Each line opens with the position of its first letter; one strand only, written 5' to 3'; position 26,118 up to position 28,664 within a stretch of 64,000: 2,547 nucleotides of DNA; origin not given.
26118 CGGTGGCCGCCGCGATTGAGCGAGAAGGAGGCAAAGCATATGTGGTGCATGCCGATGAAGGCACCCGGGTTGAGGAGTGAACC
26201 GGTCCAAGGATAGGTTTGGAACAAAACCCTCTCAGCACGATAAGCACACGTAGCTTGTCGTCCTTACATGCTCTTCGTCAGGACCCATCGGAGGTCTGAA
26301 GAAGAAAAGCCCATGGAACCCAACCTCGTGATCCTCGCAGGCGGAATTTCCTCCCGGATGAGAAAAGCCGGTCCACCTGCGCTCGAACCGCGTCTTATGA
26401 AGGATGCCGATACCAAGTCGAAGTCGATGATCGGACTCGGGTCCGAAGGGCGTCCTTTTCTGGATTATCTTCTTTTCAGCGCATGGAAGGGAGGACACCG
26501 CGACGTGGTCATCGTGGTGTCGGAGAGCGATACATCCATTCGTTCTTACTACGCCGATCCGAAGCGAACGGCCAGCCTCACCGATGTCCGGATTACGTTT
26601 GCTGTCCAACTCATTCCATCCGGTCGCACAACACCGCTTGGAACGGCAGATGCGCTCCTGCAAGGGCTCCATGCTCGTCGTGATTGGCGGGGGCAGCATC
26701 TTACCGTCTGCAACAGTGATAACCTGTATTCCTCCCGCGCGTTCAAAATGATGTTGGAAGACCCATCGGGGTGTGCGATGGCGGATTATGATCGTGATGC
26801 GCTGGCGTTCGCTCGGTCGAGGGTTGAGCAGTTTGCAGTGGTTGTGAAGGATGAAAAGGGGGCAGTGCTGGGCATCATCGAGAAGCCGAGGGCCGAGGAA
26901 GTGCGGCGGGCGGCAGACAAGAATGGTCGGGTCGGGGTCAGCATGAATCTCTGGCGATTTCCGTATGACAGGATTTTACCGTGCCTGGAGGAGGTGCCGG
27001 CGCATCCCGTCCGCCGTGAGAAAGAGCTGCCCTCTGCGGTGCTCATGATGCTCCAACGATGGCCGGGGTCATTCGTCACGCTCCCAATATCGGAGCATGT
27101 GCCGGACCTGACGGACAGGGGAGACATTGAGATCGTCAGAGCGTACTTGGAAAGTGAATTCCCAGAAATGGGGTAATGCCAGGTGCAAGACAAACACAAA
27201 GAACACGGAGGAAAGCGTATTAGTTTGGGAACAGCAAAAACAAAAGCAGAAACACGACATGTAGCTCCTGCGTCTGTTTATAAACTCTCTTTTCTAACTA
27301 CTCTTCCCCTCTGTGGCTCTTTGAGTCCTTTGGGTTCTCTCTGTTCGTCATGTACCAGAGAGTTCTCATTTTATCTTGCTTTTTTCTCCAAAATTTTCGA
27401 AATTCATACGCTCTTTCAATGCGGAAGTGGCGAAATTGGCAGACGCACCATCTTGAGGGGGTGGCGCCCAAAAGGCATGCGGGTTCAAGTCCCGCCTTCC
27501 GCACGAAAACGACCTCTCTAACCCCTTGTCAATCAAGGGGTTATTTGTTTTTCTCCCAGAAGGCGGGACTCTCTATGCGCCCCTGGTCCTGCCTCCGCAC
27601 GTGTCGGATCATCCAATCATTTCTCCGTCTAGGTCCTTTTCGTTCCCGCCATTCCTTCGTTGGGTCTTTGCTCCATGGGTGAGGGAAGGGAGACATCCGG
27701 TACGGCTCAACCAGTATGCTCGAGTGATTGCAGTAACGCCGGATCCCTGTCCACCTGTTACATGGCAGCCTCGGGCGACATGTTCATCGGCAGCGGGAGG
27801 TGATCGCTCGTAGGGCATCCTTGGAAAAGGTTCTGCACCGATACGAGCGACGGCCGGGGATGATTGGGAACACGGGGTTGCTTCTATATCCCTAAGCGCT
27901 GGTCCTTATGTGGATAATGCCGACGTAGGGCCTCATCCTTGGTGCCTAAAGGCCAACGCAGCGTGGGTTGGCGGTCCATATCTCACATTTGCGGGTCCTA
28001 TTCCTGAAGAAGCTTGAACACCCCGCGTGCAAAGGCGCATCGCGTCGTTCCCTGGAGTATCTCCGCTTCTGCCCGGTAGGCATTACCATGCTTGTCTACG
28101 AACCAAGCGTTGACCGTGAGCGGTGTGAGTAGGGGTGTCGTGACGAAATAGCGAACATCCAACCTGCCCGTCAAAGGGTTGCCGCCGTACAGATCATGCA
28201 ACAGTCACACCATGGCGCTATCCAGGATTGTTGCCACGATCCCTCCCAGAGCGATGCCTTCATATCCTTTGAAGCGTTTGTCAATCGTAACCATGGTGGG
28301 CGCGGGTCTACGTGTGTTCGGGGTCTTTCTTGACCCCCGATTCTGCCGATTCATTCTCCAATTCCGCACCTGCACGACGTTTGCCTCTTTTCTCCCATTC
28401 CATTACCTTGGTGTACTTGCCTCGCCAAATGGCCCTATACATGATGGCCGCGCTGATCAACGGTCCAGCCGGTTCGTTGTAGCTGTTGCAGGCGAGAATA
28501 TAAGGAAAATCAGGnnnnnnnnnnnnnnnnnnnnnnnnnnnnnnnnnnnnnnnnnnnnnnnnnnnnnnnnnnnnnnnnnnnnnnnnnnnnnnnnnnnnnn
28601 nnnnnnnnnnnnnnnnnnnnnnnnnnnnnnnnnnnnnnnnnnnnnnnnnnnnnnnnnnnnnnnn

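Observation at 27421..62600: Serial fossil copies of the tRNA-Leu 3' end + terminator + flank, plus other shared noncoding scars, bracket and subdivide a ~34-kb accessory block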

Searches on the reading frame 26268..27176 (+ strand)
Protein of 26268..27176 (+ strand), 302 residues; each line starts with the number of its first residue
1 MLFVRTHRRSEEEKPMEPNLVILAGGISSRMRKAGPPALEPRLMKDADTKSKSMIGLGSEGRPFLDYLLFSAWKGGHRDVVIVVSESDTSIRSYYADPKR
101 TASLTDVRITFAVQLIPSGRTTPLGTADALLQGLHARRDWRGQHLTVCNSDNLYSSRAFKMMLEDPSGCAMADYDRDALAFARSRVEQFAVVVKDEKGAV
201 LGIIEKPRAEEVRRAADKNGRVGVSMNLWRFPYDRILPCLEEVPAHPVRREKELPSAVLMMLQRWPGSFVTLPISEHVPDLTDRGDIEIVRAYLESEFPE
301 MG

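Call 8: search_protein_families(library=pfam, proteins=[window:26268-27176:+])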
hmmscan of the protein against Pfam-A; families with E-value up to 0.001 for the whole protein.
window:26268-27176:+ (302 aa): 2 families
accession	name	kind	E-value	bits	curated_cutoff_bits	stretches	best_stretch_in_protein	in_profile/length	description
PF00483.29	NTP_transferase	-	1e-10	42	21.2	1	49-213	19-170/245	Nucleotidyl transferase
PF12804.13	NTP_transf_3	-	0.00043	20.9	27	1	21-175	2-124/160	MobA-like NTP transferase domain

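Call 15: find_encoding_contigs(protein=window:26268-27176:+, flank=10000, max_places=10)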
Protein window:26268-27176:+ (302 aa): no gene with exactly this product is on record in the collection.

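Call 19: find_homologous_proteins(query=window:26268-27176:+, max_evalue=1e-20)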
Query window:26268-27176:+ (302 aa): 4132 proteins with E <= 1e-20 among 6646 candidates; the best 120 are listed.
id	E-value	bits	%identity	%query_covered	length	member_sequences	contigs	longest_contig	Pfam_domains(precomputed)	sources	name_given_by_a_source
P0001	2.2e-199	679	100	100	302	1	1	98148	PF00483.30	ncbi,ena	-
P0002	1.8e-147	508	77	95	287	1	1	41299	PF00483.30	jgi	jgi:ADP-glucose pyrophosphorylase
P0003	2.5e-147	508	77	95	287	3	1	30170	PF00483.30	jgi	jgi:NDP-sugar pyrophosphorylase family protein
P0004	2.6e-147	508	78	95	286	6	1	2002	PF00483.30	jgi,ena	-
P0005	7.9e-147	506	77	95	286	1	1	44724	PF00483.30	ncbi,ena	-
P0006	1.1e-146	506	77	95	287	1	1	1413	PF00483.30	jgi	jgi:bifunctional N-acetylglucosamine-1-phosphate-uridyltransferase/glucosamine-1-phosphate-acetyltra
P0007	6.3e-146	503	77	93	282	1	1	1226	PF00483.30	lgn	-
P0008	1.1e-145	503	78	93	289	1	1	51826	PF00483.30,PF12804.14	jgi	jgi:choline kinase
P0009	2.7e-144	498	77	94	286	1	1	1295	PF00483.30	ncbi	-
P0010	1.0e-142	493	80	90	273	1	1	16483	PF00483.30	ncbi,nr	ncbi:MAG: nucleotidyltransferase, partial [Bacteroidetes bacterium]|nr:nucleotidyltransferase [Bacte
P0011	4.4e-140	484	83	85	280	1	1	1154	PF00483.30,PF12804.14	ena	-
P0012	1.3e-137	476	75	94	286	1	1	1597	PF00483.30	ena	-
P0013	1.7e-129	449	77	85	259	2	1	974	PF00483.30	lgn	-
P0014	3.5e-118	412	64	95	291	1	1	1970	PF00483.30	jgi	jgi:glucose-1-phosphate thymidylyltransferase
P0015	9.0e-118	411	64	95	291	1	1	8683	PF00483.30,PF12804.14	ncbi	-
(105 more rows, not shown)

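Call 20: find_encoding_contigs(protein=P0001, flank=10000, max_places=4)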
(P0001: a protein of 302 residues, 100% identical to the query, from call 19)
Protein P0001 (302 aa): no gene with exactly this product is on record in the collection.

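Call 21: find_encoding_contigs(protein=P0002, flank=10000, max_places=4)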
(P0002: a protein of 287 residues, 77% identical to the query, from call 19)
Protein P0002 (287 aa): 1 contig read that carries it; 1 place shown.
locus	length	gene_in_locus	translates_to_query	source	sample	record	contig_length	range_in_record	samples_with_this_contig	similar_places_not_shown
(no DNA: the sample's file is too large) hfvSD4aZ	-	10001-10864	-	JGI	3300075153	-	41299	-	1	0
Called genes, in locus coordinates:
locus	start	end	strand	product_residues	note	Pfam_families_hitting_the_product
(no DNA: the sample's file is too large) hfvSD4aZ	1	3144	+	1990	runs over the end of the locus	PF00989:PAS, PF08447:PAS_3, PF00989:PAS, PF08448:PAS_4, PF13426:PAS_9, PF00989:PAS, PF01590:GAF, PF13185:GAF_2, +13 more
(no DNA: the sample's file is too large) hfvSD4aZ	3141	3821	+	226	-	PF00072:Response_reg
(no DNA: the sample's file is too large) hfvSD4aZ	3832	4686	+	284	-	PF00795:CN_hydrolase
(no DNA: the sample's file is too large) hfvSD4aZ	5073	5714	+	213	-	PF13328:HD_4, PF01966:HD (weak)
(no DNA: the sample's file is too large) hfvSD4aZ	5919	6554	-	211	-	PF01797:Y1_Tnp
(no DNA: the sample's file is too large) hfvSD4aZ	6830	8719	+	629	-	PF00474:SSF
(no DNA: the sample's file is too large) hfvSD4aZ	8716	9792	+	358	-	PF10509:GalKase_gal_bdg, PF00288:GHMP_kinases_N, PF08544:GHMP_kinases_C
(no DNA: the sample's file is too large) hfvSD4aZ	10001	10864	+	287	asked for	PF00483:NTP_transferase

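Call 22: find_encoding_contigs(protein=P0005, flank=10000, max_places=4)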
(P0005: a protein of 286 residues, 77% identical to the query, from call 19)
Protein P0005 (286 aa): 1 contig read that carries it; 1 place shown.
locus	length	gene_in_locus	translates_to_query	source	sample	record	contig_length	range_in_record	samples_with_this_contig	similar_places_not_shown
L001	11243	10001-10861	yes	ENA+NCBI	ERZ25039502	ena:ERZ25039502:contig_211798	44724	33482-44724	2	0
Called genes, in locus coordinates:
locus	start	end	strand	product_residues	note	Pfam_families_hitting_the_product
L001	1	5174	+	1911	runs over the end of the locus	PF08447:PAS_3, PF00989:PAS, PF08448:PAS_4, PF13426:PAS_9, PF00989:PAS, PF01590:GAF, PF13185:GAF_2, PF01590:GAF, +11 more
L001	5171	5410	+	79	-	PF02518:HATPase_c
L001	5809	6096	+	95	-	-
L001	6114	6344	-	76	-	-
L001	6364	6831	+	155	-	PF00795:CN_hydrolase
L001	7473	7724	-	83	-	PF01797:Y1_Tnp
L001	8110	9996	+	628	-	PF00474:SSF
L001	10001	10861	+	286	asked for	PF00483:NTP_transferase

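Call 23: find_encoding_contigs(protein=P0008, flank=10000, max_places=4)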
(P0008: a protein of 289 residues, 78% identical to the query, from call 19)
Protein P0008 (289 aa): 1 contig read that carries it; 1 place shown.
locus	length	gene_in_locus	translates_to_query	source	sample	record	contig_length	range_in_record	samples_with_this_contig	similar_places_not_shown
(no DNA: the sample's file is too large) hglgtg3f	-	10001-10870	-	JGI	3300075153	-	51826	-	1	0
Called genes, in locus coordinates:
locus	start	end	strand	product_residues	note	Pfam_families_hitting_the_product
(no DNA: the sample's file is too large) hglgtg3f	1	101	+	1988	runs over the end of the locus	PF08447:PAS_3, PF00989:PAS, PF08448:PAS_4, PF13426:PAS_9, PF00989:PAS, PF01590:GAF, PF13185:GAF_2, PF01590:GAF, +10 more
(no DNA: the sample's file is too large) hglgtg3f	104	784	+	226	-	PF00072:Response_reg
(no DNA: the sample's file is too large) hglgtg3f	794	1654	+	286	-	PF00795:CN_hydrolase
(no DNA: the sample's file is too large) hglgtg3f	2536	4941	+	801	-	PF01120:Alpha_L_fucos, PF16757:Fucosidase_C, PF14200:RicinB_lectin_2 (weak), PF03422:CBM_6, PF18099:CBM_35_2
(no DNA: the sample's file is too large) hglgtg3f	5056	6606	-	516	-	PF07859:Abhydrolase_3 (faint), PF05448:AXE1, PF00326:Peptidase_S9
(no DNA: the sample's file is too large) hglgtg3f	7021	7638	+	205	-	PF13328:HD_4, PF01966:HD (weak)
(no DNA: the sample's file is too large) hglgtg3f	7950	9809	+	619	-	PF00474:SSF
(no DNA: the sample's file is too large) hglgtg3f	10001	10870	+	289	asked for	PF12804:NTP_transf_3 (weak), PF00483:NTP_transferase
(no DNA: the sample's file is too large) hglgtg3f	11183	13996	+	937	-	PF13188:PAS_8 (faint), PF08448:PAS_4, PF13426:PAS_9, PF08448:PAS_4, PF00989:PAS (weak), PF08447:PAS_3, PF08448:PAS_4 (weak), PF02518:HATPase_c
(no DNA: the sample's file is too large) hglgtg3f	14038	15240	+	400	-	PF00072:Response_reg, PF08668:HDOD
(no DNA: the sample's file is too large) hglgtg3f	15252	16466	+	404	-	PF00072:Response_reg, PF13487:HD_5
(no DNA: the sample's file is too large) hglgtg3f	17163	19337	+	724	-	PF25852:DUF6242_C (faint), PF14870:PSII_BNR (faint), PF15902:Sortilin-Vps10 (faint), PF02012:BNR (faint), PF07494:Reg_prop (faint), PF18962:Por_Secre_tail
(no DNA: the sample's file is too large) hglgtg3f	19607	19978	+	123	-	-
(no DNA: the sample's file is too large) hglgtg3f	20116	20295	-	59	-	-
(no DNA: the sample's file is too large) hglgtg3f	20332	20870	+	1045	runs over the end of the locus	PF03629:SASA, PF00754:F5_F8_type_C, PF22633:F5_F8_type_C_2, PF17957:Big_7, PF16990:CBM_35, PF18962:Por_Secre_tail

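Call 24: find_encoding_contigs(protein=P0003, flank=10000, max_places=4)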
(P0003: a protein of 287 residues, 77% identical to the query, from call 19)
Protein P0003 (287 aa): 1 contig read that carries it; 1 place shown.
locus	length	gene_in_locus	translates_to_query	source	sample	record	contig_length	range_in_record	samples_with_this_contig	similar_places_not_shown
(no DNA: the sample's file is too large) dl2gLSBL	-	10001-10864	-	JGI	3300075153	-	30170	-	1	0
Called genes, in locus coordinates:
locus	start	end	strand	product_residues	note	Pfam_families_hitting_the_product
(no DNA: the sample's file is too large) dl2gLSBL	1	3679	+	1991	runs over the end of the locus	PF08447:PAS_3, PF00989:PAS, PF08448:PAS_4, PF13426:PAS_9, PF00989:PAS, PF01590:GAF, PF13185:GAF_2, PF01590:GAF, +11 more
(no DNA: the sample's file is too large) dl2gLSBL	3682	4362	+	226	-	PF00072:Response_reg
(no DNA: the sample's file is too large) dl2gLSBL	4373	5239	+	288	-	PF00795:CN_hydrolase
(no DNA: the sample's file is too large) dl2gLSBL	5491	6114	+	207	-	PF13328:HD_4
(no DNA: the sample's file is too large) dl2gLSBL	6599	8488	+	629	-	PF00474:SSF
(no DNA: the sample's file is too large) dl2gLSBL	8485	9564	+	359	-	PF10509:GalKase_gal_bdg, PF00288:GHMP_kinases_N, PF08544:GHMP_kinases_C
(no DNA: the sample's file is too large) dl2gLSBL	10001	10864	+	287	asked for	PF00483:NTP_transferase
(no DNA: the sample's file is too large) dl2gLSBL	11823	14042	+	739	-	PF03009:GDPD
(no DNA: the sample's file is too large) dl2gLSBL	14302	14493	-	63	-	-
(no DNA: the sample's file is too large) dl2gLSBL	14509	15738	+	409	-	PF07396:Porin_O_P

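Call 26: find_related_loci(query=window:26268-27176:+, collection=genome_contigs, flank=10000)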
Query window:26268-27176:+ (302 aa) in genome_contigs; peptide patterns used: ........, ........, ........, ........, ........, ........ (x = any residue, [..] = any of these).
34 stretches matched a pattern; 1 encode a relative of the query (tblastn E <= 1e-3); 1 distinct loci.
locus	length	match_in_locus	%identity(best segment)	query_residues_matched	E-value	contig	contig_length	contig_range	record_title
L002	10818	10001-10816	80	16-287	5e-150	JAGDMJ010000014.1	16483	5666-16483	MAG: Bacteroidetes bacterium isolate CTSoil_037 scaffold_508, whole genome shotgun sequence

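Call 29: find_related_loci(query=A2, collection=metagenome_contigs, flank=10000)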
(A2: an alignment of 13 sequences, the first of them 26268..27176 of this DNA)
Query A2 (302 aa) in metagenome_contigs; peptide patterns used: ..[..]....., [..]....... (x = any residue, [..] = any of these).
600 stretches matched a pattern (row limit reached: there are more); 394 encode a relative of the query (tblastn E <= 1e-3); the best 80 are kept; 80 distinct loci.
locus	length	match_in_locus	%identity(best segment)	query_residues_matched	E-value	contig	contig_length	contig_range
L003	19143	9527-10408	63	8-301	8e-122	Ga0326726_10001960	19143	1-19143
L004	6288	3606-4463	63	16-301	1e-119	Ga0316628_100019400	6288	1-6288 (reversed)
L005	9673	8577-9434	63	16-301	9e-119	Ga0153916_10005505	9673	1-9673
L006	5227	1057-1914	63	16-301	2e-118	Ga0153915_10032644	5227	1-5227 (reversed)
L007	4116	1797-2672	60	8-301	1e-118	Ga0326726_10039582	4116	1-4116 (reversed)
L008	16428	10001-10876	56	7-298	4e-107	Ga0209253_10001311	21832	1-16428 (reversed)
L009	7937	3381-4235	56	16-300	7e-104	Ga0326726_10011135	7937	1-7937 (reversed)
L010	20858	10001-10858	56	16-301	7e-104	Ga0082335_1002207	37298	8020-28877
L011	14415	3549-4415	53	16-302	8e-103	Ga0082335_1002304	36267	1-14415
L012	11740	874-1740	53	16-302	8e-103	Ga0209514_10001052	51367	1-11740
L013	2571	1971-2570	78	16-215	6e-106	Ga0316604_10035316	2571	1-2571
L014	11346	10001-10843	56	20-298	5e-102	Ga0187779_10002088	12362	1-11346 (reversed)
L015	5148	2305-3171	55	12-298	1e-101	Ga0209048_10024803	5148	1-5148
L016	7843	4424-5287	54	16-301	4e-101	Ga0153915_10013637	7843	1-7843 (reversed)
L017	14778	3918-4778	53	17-301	4e-101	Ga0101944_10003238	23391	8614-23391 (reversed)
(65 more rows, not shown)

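Call 48: find_encoding_contigs(protein=P0004, flank=10000, max_places=10)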
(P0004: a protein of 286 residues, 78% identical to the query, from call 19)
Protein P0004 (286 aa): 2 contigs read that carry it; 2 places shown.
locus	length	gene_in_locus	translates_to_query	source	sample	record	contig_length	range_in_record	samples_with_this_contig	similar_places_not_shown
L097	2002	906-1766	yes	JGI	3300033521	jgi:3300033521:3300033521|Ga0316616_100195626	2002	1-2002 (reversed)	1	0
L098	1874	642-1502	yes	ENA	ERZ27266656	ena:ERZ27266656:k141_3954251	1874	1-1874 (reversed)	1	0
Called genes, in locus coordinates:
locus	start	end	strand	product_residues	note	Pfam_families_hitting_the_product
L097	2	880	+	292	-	?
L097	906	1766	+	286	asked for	PF00483:NTP_transferase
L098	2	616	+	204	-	?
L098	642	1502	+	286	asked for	PF00483:NTP_transferase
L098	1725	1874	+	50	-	?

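Call 80: find_encoding_contigs(protein=P0012, flank=10000, max_places=5)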
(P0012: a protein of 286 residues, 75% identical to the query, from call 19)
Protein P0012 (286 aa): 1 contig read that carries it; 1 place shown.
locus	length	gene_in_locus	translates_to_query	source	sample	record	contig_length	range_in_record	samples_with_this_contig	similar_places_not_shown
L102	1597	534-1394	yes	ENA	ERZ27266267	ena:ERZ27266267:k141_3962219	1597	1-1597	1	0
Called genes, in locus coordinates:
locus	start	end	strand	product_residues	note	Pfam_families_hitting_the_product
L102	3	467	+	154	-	?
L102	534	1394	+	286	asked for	PF00483:NTP_transferase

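Call 86: list_cluster_members(proteins=[P0001, P0121, P0005, P0128, P0139, P0010])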
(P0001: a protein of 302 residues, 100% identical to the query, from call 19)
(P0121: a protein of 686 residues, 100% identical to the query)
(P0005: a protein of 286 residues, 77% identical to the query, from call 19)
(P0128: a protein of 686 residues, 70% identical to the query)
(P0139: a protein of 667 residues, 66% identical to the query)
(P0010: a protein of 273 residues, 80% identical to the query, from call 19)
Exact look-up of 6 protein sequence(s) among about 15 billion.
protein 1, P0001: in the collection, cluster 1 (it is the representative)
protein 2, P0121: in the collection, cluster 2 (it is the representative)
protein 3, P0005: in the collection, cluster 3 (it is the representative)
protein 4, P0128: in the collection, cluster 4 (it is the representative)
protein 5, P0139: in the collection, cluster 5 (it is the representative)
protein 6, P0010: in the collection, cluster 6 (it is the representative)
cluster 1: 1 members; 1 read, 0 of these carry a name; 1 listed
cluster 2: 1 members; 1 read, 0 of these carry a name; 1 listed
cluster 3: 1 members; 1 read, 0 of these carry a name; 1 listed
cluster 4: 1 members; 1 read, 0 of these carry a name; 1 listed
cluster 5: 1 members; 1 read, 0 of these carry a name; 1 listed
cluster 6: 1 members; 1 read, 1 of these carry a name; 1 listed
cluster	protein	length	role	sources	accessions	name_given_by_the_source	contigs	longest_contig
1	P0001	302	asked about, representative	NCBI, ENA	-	-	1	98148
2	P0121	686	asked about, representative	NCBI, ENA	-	-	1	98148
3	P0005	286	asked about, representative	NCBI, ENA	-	-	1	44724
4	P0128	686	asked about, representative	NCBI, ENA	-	-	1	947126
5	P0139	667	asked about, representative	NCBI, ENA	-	-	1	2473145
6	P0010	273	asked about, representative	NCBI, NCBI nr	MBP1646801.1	MAG: nucleotidyltransferase, partial [Bacteroidetes bacterium] | nucleotidyltransferase [Bacteroidota bacterium]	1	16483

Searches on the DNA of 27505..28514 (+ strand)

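Call 77: search_dna_similar(query=window:27505-28514:+, collection=plasmids, mode=distant, max_rows=10)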
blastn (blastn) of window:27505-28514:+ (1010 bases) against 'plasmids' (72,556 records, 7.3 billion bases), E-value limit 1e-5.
No match.

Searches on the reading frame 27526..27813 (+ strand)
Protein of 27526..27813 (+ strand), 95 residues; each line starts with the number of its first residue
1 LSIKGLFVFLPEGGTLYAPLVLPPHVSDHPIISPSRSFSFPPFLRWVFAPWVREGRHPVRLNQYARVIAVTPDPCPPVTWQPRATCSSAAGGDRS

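Call 57: search_protein_families(library=pfam, max_evalue=0.5, proteins=[window:27526-27813:+])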
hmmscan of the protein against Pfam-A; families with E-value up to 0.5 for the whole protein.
window:27526-27813:+ (95 aa): 0 families

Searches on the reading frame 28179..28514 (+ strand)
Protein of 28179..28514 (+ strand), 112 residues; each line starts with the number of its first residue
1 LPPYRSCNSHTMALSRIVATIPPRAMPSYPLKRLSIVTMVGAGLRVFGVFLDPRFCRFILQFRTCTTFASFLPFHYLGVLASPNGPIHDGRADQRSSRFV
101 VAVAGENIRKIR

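Call 57: search_protein_families(library=pfam, max_evalue=0.5, proteins=[window:28179-28514:+])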
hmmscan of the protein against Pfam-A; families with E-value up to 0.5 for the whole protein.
window:28179-28514:+ (112 aa): 1 family
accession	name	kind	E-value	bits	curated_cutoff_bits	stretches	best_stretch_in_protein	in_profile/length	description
PF10940.13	SpeFL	-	0.5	10.7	25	1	1-16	17-32/40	Leader peptide SpeFL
